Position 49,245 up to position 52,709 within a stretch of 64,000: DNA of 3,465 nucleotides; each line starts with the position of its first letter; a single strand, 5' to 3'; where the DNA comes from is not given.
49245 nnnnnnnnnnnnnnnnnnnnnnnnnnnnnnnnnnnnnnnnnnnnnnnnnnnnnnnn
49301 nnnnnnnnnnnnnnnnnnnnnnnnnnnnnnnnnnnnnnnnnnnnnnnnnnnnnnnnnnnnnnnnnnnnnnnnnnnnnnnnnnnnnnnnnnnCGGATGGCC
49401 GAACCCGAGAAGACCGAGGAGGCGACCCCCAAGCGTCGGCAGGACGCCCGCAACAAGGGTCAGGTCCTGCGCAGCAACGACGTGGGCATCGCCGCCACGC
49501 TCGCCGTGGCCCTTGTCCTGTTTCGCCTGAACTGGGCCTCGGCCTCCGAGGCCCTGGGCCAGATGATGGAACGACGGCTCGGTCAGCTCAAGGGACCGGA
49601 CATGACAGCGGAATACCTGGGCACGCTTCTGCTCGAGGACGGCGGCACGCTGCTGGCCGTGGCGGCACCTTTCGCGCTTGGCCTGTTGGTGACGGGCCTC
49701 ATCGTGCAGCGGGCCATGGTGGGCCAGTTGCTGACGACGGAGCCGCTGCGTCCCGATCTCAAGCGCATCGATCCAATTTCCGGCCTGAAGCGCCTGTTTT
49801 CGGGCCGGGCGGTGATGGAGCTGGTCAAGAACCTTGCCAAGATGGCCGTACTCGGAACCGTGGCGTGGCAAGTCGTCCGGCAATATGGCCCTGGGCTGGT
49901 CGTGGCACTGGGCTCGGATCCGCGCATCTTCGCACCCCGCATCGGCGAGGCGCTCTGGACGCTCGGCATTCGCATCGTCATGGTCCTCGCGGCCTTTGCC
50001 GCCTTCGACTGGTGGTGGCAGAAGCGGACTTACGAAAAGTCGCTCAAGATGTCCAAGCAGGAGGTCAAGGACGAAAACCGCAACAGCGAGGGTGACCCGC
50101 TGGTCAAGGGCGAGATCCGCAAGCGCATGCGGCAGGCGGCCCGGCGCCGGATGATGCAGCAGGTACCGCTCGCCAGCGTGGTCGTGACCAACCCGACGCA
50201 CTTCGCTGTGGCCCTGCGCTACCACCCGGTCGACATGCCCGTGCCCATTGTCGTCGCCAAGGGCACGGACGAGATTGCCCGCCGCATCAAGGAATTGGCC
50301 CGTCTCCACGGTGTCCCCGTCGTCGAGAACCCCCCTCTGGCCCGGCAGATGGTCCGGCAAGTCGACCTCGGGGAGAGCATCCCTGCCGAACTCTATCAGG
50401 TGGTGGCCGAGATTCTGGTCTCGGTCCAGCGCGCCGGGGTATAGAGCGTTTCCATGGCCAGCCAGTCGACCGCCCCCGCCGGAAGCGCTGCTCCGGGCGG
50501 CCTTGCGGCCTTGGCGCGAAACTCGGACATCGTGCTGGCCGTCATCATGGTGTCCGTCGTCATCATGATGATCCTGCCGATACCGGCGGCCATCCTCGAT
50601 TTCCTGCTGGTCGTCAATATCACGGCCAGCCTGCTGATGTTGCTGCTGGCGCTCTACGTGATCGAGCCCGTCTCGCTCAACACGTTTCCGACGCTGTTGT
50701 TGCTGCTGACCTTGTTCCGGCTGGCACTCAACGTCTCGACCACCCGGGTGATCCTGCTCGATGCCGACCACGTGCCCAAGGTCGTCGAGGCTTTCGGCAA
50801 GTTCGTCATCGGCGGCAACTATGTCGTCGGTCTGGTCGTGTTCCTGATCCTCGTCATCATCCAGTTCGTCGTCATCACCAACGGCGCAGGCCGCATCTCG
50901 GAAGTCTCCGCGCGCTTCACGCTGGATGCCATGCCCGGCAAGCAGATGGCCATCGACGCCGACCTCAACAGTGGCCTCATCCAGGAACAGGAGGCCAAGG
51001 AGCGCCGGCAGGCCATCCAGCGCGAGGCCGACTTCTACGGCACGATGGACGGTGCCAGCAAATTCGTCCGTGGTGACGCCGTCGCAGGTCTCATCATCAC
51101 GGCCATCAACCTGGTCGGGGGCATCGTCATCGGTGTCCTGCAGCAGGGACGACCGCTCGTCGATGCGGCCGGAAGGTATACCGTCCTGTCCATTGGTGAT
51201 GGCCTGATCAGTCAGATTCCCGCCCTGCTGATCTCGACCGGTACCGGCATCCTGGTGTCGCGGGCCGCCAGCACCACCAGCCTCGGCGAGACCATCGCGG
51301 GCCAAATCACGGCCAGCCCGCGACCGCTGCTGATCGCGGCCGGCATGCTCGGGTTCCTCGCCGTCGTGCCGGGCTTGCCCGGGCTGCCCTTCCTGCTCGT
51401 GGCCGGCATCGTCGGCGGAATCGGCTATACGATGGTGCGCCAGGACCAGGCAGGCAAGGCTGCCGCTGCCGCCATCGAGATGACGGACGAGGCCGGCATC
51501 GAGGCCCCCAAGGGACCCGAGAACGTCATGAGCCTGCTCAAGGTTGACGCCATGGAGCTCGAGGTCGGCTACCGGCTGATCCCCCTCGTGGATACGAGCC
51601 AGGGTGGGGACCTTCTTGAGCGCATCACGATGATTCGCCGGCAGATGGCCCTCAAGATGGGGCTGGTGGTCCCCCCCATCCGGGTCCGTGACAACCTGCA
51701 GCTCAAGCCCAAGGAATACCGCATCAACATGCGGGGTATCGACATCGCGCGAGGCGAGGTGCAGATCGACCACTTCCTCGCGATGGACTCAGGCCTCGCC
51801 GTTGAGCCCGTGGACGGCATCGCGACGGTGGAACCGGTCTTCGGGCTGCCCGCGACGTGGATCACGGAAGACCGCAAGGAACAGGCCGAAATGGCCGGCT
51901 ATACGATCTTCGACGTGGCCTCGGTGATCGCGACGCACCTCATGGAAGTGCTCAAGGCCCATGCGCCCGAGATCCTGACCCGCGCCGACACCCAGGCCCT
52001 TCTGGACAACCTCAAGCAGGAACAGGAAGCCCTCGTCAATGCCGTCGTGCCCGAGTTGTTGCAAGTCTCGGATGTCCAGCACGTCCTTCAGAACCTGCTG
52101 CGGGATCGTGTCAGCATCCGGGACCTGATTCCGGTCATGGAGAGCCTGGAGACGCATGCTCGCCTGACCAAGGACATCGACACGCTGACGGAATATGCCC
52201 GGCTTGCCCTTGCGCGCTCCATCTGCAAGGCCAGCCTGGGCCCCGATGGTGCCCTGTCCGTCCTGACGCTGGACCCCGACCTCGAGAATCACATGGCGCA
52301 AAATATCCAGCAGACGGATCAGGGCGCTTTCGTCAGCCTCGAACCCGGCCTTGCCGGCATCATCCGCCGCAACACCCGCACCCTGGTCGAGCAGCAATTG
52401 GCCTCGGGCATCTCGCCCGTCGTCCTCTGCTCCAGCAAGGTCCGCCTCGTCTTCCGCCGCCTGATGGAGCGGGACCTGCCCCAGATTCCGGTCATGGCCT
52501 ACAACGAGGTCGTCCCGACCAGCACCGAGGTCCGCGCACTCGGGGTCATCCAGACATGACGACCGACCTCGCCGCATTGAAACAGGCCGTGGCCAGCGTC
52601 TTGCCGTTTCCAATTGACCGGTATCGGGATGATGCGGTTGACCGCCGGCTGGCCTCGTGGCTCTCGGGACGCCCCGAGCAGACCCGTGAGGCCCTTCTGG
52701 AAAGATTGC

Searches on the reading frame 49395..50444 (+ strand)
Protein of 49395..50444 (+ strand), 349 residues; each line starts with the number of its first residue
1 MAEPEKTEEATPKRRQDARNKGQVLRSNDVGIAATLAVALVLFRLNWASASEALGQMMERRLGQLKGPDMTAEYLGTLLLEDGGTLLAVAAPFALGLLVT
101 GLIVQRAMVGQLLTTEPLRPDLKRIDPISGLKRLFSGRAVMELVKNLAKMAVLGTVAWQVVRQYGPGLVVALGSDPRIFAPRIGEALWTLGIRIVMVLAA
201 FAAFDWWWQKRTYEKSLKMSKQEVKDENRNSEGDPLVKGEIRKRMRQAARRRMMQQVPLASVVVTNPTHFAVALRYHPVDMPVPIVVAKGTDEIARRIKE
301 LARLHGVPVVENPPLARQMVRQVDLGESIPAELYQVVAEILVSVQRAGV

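Call 56: search_protein_families(library=pfam, proteins=[window:49395-50444:+], max_evalue=0.0001)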
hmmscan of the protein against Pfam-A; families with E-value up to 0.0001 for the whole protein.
window:49395-50444:+ (349 aa): 1 family
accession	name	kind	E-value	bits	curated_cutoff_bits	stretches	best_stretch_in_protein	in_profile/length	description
PF01312.24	Bac_export_2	-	1.1e-117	393.5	24.4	1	5-344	2-335/335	FlhB HrpN YscU SpaS Family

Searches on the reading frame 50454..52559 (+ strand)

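Call 56: search_protein_families(library=pfam, proteins=[window:50454-52559:+], max_evalue=0.0001)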
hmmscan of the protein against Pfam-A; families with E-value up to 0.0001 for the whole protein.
window:50454-52559:+ (701 aa): 1 family
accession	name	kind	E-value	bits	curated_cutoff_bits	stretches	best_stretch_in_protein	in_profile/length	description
PF00771.25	FHIPEP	-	9.9e-263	874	29.1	1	35-689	1-655/657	FHIPEP family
